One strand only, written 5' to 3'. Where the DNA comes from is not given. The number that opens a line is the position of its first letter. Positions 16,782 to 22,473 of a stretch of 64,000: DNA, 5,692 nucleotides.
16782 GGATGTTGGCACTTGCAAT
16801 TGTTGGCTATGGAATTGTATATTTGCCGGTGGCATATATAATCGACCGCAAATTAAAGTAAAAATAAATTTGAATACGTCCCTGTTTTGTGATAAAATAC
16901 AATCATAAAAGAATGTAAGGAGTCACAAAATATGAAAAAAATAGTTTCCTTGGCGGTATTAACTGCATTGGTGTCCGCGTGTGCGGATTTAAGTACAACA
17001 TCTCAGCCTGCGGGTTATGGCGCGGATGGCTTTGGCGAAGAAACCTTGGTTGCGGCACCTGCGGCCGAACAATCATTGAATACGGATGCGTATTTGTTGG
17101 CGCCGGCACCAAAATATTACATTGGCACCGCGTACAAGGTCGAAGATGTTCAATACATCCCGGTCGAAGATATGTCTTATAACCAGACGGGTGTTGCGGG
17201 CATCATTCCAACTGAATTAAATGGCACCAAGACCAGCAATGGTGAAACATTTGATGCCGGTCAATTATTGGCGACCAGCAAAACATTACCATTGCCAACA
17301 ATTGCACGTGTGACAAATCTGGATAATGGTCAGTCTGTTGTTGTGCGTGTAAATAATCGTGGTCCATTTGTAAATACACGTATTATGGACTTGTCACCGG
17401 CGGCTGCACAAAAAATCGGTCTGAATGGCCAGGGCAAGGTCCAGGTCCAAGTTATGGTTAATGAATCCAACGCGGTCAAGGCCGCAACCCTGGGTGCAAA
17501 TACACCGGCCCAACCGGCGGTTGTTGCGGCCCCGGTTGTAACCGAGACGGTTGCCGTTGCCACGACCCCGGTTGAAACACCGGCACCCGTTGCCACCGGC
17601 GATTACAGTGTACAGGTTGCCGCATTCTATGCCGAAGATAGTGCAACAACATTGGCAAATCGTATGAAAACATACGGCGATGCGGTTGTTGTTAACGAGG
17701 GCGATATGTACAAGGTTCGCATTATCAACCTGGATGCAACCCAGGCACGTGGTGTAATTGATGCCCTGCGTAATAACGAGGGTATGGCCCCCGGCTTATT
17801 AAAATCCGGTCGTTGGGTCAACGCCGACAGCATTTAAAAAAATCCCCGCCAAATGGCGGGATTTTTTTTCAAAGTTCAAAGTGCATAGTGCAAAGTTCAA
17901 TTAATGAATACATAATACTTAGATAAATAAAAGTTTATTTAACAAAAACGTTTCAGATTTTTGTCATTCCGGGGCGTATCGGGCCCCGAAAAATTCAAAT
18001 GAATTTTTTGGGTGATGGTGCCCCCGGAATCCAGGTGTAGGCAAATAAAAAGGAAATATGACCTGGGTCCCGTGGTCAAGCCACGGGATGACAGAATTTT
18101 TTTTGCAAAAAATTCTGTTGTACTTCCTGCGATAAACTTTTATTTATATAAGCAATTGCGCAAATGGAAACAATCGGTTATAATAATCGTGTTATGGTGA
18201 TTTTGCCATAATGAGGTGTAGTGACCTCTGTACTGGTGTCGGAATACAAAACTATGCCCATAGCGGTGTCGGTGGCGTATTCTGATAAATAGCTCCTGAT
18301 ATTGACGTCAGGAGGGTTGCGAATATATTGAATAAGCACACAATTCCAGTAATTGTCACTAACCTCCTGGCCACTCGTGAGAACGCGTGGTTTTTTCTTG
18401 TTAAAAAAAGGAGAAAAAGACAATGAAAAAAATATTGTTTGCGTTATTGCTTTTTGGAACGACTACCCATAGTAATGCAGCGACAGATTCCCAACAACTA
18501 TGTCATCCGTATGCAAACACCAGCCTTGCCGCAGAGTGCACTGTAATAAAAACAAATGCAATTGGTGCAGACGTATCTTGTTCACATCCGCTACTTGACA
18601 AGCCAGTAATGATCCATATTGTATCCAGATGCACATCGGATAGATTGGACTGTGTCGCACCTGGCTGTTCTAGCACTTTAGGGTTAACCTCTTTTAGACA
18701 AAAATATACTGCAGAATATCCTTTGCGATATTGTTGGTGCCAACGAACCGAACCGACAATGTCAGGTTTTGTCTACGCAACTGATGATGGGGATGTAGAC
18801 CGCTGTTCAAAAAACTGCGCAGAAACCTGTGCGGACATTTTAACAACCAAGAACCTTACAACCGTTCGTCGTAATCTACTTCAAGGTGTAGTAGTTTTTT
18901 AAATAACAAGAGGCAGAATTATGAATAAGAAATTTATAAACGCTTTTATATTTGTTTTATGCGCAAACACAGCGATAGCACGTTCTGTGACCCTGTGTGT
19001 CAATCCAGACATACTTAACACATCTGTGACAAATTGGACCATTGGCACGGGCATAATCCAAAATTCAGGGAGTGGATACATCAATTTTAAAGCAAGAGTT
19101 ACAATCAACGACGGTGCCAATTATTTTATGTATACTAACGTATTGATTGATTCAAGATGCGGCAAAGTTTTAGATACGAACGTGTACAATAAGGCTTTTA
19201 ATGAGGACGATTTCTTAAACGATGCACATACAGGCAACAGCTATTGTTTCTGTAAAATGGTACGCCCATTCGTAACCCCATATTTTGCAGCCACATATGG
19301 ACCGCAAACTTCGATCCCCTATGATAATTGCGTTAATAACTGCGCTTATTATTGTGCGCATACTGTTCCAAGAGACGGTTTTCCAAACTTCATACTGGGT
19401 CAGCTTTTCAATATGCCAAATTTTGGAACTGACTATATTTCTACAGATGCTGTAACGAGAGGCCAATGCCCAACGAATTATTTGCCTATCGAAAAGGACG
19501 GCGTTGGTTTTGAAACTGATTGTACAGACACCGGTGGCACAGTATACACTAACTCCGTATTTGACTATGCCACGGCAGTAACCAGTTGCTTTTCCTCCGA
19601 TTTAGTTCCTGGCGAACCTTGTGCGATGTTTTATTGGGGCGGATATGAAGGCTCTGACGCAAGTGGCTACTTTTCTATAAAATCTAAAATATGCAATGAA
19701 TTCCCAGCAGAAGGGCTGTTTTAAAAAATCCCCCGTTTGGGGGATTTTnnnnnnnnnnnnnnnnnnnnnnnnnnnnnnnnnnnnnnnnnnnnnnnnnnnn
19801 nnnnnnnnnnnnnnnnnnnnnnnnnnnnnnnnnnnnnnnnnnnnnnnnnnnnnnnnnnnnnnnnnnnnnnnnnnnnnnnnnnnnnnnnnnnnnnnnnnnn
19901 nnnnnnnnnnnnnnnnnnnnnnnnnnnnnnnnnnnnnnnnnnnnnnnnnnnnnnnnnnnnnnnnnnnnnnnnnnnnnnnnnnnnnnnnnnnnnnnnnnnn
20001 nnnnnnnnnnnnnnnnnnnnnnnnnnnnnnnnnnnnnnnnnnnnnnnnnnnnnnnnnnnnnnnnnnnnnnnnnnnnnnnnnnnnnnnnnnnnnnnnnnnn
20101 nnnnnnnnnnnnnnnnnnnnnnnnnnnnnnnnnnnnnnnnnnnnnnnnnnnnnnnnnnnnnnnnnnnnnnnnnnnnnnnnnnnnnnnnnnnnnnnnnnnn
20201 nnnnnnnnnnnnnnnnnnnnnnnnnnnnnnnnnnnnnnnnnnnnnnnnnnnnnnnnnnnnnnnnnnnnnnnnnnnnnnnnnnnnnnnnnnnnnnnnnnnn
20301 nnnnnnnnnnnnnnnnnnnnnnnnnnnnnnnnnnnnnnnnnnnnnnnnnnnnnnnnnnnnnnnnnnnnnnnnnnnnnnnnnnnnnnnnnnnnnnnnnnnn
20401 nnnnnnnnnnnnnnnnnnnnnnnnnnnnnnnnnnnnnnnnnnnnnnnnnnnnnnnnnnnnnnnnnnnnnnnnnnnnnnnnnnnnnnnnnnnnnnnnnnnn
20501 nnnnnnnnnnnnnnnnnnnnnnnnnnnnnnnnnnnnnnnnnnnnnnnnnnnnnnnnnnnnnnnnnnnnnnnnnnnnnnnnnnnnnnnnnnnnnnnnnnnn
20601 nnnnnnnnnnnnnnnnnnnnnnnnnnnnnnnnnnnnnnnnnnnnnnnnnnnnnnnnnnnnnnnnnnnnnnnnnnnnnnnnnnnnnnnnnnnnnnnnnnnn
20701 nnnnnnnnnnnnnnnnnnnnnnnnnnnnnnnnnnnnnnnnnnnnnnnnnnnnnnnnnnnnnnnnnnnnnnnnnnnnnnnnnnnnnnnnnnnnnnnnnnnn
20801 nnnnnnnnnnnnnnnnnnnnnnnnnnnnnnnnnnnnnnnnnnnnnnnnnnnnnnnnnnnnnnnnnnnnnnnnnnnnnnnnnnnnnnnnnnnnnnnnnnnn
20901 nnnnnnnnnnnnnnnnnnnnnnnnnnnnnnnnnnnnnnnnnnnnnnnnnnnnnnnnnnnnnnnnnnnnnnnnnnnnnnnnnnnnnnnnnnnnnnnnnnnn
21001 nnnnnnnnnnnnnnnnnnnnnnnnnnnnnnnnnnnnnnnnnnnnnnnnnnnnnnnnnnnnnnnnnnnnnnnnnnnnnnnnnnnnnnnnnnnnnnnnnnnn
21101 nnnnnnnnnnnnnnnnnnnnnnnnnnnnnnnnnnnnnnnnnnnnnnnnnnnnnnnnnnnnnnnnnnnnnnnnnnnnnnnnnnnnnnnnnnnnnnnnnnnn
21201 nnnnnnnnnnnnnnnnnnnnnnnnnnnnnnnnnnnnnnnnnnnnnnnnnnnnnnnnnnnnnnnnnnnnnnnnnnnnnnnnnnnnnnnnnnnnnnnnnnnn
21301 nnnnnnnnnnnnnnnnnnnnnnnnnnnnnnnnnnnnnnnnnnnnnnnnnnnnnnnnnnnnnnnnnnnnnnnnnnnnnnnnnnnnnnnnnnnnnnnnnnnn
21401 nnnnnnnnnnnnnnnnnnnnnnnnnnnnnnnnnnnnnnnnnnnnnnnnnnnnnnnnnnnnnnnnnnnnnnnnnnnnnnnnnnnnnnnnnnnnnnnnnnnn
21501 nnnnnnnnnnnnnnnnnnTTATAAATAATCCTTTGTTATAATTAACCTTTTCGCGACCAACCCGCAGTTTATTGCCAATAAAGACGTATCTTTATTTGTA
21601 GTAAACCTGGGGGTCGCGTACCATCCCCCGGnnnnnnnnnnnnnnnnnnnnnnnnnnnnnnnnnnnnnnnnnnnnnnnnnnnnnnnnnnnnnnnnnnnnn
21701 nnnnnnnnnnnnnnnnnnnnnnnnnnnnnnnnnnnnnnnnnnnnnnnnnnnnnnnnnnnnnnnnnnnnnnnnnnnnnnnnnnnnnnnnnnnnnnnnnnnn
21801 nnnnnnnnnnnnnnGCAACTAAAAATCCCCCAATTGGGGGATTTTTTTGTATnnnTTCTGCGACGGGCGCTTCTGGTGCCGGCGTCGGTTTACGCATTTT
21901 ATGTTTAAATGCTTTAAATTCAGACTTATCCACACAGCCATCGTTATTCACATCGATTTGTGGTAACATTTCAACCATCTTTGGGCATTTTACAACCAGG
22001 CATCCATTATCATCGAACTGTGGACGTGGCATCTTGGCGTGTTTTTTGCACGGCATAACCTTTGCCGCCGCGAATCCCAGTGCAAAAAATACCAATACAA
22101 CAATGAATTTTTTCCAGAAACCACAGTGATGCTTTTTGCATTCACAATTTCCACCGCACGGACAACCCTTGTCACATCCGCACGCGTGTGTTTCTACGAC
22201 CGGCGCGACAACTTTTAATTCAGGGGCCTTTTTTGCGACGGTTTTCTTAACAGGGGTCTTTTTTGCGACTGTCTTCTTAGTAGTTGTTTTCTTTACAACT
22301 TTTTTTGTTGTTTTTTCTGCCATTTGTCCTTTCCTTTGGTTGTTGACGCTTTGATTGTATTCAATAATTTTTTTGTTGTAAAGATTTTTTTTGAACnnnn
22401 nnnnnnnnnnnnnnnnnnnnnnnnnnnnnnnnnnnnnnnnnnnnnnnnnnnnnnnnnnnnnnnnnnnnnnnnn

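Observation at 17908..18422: ~0.5-kb inverted duplicate in which non-coding DNA is better conserved than the genes it precedes (copy 1)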

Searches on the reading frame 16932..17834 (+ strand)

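Call 19: search_protein_families(library=pfam, proteins=[window:16932-17834:+], max_evalue=1)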
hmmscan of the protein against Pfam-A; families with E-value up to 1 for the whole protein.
window:16932-17834:+ (301 aa): 3 families
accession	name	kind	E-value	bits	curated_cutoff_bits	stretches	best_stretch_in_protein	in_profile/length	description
PF03330.24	DPBB_1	-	2.8e-20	72.8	28.8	1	98-174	12-83/83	Lytic transglycolase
PF05036.18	SPOR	-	5.2e-08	33.6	21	1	222-287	2-72/76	SPOR domain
PF08139.17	LPAM_1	-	0.0031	18.3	20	1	1-18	1-18/18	Prokaryotic membrane lipoprotein lipid attachment site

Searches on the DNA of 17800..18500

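Call 8: search_rna_families(source=window, start=17800, end=18500, threshold=evalue, max_evalue=10, show_alignments=3)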
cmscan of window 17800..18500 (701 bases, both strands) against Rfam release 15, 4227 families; matches with E-value up to 10: 31.
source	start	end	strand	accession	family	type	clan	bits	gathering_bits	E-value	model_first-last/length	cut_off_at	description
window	17832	17869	-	RF02628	Hrs1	Gene; sRNA;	-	23.6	56.4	0.033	1-74/74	no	Hfq-regulated sRNA 1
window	17835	17897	-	RF00506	Thr_leader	Cis-reg; leader;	-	23.5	55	0.051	1-118/118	no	Threonine operon leader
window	17945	18111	+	RF02625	WsnRNA46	Gene; sRNA;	-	20.4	65.3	0.28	1-151/151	no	Wolbachia sRNA 46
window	17833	17897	-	RF02064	STnc370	Gene; sRNA;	-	20.1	54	7.1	1-71/71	no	Enterobacterial sRNA STnc370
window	17835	17940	-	RF01859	Phe_leader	Cis-reg; leader;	-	19.7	55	1.2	1-125/125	no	Phenylalanine leader peptide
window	17827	17921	-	RF00121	MicC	Gene; sRNA;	-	19.5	90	3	1-123/123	no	MicC RNA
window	17836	17981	-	RF02452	ncr1575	Gene; sRNA;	-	19.3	60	3.7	1-212/212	no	Bacillus sRNA ncr1575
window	17821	18020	+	RF02842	RefA1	Gene; sRNA;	-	18.8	94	0.13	1-222/222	no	Enterococcus sRNA A1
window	17837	17923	-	RF01772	rnk_pseudo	Cis-reg; leader;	-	18.1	55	2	1-108/108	no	Pseudomonas rnk leader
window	17836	17906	-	RF00512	Leu_leader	Cis-reg; leader;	-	18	50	0.49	1-148/148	no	Leucine operon leader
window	17800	17870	+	RF00506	Thr_leader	Cis-reg; leader;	-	17.6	55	1.2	41-118/118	5'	Threonine operon leader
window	18334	18497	+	RF01971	RMST_10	Gene; lncRNA;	-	17.6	55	2.4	1-154/154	no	Rhabdomyosarcoma 2 associated transcript conserved region 10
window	18099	18167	+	RF02396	sau-5949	Gene; sRNA;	-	17.3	56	7.2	1-59/59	no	Staphylococcus sRNA sau-5949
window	17835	18031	-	RF00022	GcvB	Gene;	-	16.8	42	0.29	1-204/204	no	GcvB RNA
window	17829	18000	-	RF00125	IS128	Gene; sRNA;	-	16.4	80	0.89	1-209/209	no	IS128 RNA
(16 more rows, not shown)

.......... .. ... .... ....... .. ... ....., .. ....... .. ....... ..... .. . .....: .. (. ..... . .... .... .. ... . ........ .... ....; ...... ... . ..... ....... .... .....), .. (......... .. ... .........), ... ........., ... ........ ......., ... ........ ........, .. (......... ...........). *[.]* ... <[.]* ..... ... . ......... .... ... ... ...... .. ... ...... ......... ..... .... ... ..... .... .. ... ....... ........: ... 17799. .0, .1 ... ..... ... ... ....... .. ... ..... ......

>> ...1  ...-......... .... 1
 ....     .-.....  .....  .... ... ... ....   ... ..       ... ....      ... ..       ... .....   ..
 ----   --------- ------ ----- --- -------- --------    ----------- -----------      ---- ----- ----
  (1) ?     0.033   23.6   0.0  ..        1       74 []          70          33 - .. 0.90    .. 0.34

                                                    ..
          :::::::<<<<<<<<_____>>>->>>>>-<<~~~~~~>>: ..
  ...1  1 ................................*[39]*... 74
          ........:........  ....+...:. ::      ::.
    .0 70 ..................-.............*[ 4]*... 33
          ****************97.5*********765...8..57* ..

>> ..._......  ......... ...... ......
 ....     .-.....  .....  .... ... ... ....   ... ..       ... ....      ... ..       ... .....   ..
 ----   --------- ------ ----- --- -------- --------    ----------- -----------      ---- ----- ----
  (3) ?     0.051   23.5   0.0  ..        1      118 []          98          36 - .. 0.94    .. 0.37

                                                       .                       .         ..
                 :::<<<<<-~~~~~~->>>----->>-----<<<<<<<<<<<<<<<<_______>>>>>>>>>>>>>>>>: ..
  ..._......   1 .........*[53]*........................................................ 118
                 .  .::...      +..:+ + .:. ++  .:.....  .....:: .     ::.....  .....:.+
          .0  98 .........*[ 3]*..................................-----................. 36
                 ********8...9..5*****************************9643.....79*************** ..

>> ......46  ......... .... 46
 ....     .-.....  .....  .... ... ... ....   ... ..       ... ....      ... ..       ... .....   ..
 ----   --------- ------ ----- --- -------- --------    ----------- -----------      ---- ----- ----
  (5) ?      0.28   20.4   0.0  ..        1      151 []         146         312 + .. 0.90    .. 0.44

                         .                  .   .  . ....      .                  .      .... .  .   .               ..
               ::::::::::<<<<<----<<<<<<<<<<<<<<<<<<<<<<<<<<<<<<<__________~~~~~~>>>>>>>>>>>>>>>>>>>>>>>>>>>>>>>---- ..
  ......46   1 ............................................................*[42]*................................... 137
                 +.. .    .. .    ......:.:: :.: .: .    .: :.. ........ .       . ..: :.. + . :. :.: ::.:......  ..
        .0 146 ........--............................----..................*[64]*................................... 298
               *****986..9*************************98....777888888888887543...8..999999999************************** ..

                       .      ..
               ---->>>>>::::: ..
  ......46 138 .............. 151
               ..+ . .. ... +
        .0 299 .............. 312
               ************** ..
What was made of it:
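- On Any Rfam 15 family (all curated riboswitch, leader and sRNA classes): 17800-18500 at E<=10 gives nothing credible on 18184-18405 (call 8).
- On WsnRNA46 (Wolbachia sRNA 46, RF02625), for the upstream block: 20.4 bits, E = 0.28 (call 8).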

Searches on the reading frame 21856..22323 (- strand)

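Call 19: search_protein_families(library=pfam, proteins=[window:21856-22323:-], max_evalue=1)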
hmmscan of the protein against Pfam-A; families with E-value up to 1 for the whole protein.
window:21856-22323:- (156 aa): 5 families
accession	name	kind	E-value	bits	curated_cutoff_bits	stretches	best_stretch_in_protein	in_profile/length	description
PF07382.16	HC2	-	7.4e-05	23.4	40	1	6-40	67-101/194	Histone H1-like nucleoprotein HC2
PF13202.12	EF-hand_5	-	0.00087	19.1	25.9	1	122-139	7-24/25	EF hand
PF00036.39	EF-hand_1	-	0.0022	17.9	25.4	1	123-139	9-25/29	EF hand domain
PF13499.12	EF-hand_7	-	0.011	16.5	30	1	118-145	6-36/67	EF-hand domain pair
PF13405.12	EF-hand_6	-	0.022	14.9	25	1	122-139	8-25/30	EF-hand domain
